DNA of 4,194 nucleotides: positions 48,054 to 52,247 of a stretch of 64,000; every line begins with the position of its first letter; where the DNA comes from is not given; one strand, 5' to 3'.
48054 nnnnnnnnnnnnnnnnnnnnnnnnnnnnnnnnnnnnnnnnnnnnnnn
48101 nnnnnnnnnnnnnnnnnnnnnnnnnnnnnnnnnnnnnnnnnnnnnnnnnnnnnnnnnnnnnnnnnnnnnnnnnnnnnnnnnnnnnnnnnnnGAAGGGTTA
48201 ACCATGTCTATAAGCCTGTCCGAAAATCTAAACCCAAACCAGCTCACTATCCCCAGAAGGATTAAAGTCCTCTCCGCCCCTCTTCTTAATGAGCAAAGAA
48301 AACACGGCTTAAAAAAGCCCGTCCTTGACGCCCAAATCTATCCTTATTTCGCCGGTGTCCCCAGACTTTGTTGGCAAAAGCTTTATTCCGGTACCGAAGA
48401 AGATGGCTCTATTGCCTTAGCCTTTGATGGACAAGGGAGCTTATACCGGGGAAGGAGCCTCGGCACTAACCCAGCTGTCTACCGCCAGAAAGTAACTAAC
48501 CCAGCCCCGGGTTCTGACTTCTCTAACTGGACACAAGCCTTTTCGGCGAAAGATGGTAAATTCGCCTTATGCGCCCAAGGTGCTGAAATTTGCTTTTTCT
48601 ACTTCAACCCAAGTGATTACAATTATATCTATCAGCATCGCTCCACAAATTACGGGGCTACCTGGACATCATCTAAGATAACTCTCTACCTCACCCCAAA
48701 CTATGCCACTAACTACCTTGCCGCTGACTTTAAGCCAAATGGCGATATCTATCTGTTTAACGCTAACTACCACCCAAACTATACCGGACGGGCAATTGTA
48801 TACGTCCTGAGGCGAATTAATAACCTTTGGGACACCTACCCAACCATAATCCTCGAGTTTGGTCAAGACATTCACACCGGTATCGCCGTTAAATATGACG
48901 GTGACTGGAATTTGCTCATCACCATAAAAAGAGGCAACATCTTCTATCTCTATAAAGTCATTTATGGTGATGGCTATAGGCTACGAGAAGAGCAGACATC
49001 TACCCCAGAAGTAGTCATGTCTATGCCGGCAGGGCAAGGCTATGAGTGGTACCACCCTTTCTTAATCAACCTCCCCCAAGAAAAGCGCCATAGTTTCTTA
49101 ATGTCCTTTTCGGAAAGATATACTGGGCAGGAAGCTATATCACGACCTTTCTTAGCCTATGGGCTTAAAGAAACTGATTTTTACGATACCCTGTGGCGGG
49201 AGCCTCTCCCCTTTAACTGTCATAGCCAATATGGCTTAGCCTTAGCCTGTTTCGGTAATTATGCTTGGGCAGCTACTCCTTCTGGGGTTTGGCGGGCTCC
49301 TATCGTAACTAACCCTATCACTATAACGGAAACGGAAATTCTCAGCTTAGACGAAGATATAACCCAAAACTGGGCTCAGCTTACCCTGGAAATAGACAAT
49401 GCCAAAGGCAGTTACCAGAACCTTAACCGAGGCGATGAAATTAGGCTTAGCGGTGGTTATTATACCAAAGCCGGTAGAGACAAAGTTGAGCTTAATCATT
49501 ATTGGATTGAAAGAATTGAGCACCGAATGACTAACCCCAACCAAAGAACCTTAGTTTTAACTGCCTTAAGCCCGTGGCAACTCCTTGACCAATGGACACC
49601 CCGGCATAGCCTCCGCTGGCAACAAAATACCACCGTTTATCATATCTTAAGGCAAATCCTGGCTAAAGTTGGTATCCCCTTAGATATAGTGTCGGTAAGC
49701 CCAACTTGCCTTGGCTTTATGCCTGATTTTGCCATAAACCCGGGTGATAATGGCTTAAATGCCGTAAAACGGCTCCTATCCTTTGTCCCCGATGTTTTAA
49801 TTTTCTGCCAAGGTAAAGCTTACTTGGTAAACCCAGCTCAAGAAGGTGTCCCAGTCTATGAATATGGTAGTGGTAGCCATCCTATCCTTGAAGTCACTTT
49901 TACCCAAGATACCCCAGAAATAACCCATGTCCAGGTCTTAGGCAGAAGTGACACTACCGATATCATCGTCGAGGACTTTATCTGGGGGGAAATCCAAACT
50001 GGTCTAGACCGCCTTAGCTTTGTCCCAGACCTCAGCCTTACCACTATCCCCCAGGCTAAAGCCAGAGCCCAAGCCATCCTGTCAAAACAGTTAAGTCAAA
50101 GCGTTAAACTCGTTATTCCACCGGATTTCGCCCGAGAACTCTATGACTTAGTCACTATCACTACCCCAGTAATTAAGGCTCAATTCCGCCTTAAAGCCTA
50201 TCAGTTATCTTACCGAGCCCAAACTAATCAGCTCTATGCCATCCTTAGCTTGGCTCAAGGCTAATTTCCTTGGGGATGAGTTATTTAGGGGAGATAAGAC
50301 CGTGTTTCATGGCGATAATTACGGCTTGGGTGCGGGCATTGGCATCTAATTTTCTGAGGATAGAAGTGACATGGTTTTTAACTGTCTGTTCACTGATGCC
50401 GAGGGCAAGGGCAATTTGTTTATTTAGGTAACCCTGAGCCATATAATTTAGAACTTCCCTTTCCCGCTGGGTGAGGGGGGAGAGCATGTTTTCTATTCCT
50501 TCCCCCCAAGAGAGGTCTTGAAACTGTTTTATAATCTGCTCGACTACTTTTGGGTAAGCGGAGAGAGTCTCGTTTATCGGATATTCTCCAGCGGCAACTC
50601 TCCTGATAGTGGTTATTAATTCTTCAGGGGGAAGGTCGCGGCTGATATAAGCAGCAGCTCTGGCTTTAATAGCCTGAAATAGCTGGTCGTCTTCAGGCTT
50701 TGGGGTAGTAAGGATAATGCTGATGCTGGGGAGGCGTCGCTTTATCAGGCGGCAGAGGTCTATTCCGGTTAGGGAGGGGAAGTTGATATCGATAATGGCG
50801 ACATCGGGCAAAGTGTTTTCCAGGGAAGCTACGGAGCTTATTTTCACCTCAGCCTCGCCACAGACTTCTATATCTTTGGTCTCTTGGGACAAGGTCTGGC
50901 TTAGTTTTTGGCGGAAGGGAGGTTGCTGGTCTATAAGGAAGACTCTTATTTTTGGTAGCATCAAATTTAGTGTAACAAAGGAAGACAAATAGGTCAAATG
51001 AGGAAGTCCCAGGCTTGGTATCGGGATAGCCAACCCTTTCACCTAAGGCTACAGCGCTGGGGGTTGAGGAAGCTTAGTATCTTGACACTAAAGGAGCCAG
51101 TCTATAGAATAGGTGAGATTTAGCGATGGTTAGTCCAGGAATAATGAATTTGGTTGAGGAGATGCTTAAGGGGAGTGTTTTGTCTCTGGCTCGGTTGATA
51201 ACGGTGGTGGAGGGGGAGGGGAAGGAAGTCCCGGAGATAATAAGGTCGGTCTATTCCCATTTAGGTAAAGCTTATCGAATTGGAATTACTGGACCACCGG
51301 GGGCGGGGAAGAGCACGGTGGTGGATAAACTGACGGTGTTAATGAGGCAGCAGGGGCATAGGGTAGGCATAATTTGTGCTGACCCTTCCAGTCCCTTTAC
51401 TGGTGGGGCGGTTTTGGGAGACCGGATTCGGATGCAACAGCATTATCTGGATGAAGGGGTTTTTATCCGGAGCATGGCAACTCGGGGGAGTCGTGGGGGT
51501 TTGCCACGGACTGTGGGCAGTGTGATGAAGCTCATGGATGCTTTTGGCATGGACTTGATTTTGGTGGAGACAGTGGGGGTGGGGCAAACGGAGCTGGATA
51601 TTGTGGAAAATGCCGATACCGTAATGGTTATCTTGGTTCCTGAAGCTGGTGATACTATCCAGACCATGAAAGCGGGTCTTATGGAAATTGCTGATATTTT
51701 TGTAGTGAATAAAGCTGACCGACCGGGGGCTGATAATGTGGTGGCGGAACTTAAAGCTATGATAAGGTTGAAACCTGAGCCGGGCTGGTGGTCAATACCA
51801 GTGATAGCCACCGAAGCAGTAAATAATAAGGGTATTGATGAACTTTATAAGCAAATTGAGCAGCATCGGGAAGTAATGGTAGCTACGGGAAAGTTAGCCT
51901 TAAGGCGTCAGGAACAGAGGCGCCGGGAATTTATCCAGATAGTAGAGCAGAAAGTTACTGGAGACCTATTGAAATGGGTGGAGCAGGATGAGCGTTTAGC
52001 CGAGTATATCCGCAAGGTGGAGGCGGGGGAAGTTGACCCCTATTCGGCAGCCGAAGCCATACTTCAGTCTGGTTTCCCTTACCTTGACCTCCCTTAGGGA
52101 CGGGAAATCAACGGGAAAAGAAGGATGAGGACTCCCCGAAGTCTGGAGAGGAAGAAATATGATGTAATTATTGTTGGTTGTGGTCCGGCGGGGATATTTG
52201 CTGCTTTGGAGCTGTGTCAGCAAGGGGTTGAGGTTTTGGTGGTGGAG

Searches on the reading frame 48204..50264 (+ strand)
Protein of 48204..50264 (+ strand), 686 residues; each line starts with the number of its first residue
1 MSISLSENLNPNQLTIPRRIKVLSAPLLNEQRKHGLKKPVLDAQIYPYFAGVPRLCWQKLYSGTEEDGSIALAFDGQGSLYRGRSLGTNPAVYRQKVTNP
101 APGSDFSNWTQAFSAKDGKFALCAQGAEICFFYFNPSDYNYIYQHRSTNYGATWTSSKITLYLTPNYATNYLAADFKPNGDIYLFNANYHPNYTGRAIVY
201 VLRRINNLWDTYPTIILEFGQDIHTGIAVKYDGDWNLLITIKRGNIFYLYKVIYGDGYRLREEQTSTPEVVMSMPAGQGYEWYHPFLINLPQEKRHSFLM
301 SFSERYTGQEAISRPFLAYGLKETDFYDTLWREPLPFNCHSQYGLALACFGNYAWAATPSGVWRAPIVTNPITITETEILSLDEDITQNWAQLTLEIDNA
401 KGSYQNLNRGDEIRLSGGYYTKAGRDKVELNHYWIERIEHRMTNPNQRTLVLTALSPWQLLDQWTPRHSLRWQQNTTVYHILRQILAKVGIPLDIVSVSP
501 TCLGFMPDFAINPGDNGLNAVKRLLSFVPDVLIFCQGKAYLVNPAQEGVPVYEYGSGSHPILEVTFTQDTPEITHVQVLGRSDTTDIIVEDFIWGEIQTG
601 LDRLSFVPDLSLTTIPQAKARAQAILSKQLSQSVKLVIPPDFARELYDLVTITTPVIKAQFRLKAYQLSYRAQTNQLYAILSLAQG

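Call 56: search_protein_families(library=pfam, proteins=[window:48204-50264:+], max_evalue=0.001)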
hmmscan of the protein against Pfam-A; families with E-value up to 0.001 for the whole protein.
window:48204-50264:+ (686 aa): 0 families

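Call 57: search_protein_families(library=phrogs, proteins=[window:48204-50264:+], max_evalue=0.001)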
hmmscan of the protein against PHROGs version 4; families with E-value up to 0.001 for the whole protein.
window:48204-50264:+ (686 aa): 1 family
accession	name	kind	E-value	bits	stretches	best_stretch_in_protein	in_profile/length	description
phrog_1887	-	tail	0.00019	21.5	1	380-661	328-633/670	tail protein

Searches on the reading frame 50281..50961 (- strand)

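Call 56: search_protein_families(library=pfam, proteins=[window:50281-50961:-], max_evalue=0.001)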
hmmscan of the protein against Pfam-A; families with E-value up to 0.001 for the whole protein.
window:50281-50961:- (226 aa): 5 families
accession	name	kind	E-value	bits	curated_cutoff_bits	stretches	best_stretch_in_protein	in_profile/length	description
PF00196.25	GerE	-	1.2e-21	76.5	23.5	1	162-217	2-57/57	Bacterial regulatory proteins, luxR family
PF00072.30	Response_reg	-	3.8e-17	62.9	30.2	1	7-119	1-110/111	Response regulator receiver domain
PF08281.18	Sigma70_r4_2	-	1.2e-07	31.7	25.7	1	156-205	4-54/54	Sigma-70, region 4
PF04545.22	Sigma70_r4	-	6.3e-05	22.9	24.1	1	160-205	2-48/50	Sigma-70, region 4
PF13518.12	HTH_28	-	0.00055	20.4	25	0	169-196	4-31/52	Helix-turn-helix domain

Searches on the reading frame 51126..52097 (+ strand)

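Call 56: search_protein_families(library=pfam, proteins=[window:51126-52097:+], max_evalue=0.001)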
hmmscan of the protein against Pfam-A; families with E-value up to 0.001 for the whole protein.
window:51126-52097:+ (323 aa): 7 families
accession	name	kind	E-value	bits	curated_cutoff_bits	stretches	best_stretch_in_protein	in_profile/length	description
PF03308.22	MeaB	-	2.6e-91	305.9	23.1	1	21-278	1-265/273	Methylmalonyl Co-A mutase-associated GTPase MeaB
PF02492.25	cobW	-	1.7e-08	34.7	20.7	1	52-213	3-169/180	CobW/HypB/UreG, nucleotide-binding domain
PF00009.33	GTP_EFTU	-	4.8e-06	26.7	26.5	0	183-247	117-185/188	Elongation factor Tu GTP binding domain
PF03266.21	NTPase_1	-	2e-05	24.9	23.9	1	51-84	1-35/168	NTPase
PF00448.28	SRP54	-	9.7e-05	22.5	22.7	1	54-166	6-108/196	SRP54-type protein, GTPase domain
PF01656.29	CbiA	-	0.00019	21.9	25.4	1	59-246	9-98/125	CobQ/CobB/MinD/ParA nucleotide binding domain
PF13555.12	AAA_29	-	0.00026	21.1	27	1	54-75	27-48/61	P-loop containing region of AAA domain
